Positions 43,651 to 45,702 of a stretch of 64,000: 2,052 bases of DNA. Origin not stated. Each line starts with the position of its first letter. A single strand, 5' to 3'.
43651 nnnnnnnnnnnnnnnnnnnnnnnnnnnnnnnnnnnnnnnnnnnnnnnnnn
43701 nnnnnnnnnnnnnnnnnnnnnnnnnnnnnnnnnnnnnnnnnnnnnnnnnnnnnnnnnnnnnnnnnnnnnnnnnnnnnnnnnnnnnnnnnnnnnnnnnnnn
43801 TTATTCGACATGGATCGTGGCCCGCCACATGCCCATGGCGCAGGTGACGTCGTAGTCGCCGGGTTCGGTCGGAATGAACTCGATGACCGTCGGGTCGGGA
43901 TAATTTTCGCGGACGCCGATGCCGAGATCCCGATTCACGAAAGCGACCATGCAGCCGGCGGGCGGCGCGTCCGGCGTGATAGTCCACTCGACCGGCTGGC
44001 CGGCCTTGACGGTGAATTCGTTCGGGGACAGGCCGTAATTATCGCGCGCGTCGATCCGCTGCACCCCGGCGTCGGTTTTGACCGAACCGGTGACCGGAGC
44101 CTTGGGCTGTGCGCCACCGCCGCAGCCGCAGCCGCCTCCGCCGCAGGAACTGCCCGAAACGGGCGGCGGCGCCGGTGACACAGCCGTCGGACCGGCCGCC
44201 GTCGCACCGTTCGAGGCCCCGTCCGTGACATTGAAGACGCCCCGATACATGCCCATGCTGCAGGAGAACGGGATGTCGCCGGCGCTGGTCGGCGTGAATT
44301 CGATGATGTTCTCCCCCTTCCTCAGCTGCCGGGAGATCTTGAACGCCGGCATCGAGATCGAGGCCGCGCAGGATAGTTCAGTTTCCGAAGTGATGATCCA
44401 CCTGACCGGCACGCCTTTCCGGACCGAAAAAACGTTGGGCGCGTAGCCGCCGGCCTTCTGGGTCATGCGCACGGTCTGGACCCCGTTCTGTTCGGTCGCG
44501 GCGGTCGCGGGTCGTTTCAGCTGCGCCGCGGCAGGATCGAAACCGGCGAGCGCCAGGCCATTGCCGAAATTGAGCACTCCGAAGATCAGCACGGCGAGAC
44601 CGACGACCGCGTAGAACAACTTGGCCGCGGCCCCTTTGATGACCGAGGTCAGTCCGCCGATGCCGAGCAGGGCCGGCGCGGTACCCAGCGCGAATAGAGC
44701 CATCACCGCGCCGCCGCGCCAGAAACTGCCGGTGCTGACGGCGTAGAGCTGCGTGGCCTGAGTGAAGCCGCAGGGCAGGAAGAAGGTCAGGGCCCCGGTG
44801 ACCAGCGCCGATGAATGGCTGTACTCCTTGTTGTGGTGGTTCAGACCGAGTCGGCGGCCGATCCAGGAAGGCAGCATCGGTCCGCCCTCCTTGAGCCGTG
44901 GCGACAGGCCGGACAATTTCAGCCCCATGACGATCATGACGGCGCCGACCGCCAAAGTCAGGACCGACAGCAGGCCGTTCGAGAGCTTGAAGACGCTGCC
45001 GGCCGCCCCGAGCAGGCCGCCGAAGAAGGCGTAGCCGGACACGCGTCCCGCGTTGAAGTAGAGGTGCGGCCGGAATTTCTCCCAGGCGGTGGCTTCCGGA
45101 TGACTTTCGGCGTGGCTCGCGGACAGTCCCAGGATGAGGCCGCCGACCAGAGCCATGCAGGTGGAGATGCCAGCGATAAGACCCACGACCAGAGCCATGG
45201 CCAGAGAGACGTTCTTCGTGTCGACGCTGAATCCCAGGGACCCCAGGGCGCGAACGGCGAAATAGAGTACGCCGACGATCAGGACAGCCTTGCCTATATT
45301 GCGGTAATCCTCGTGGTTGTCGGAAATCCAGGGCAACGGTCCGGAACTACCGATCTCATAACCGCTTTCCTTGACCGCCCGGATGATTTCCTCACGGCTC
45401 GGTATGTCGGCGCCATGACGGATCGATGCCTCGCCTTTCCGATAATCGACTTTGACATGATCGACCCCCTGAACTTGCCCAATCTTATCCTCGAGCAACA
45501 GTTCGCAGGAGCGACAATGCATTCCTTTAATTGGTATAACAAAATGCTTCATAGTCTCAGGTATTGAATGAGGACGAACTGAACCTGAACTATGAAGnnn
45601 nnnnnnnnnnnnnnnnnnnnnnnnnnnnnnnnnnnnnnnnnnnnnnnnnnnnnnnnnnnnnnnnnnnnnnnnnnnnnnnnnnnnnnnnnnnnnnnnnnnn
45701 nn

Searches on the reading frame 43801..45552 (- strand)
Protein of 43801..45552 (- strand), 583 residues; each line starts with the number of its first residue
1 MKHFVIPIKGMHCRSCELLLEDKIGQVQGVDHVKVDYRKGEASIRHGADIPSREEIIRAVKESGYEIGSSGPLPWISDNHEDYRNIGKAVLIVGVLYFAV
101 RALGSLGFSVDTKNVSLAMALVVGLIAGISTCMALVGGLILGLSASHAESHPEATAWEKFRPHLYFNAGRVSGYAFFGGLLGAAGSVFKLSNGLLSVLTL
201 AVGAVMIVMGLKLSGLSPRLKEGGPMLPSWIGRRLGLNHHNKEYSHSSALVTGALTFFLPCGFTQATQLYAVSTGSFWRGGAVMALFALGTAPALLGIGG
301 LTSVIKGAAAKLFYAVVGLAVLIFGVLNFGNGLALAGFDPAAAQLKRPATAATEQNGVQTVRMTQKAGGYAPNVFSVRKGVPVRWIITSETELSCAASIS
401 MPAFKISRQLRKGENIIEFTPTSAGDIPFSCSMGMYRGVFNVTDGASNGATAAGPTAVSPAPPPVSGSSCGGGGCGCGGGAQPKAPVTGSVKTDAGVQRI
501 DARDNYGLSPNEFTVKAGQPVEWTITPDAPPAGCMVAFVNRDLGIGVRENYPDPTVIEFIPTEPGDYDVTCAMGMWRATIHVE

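Call 55: search_protein_families(library=pfam, proteins=[window:43801-45552:-], max_evalue=0.01)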
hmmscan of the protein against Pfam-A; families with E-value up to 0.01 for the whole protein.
window:43801-45552:- (583 aa): 4 families
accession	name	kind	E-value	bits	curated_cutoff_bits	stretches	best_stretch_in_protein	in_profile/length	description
PF13386.12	DsbD_2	-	1.3e-32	113.7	24.9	1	120-327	2-199/199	Cytochrome C biogenesis protein transmembrane region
PF13473.12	Cupredoxin_1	-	5.3e-14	52.5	27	2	352-439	14-101/104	Cupredoxin-like domain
PF00403.32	HMA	-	1.3e-10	42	24.8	1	6-66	2-62/62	Heavy-metal-associated domain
PF19803.4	DUF6286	-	0.00052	20.9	35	1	10-62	34-86/108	Family of unknown function (DUF6286)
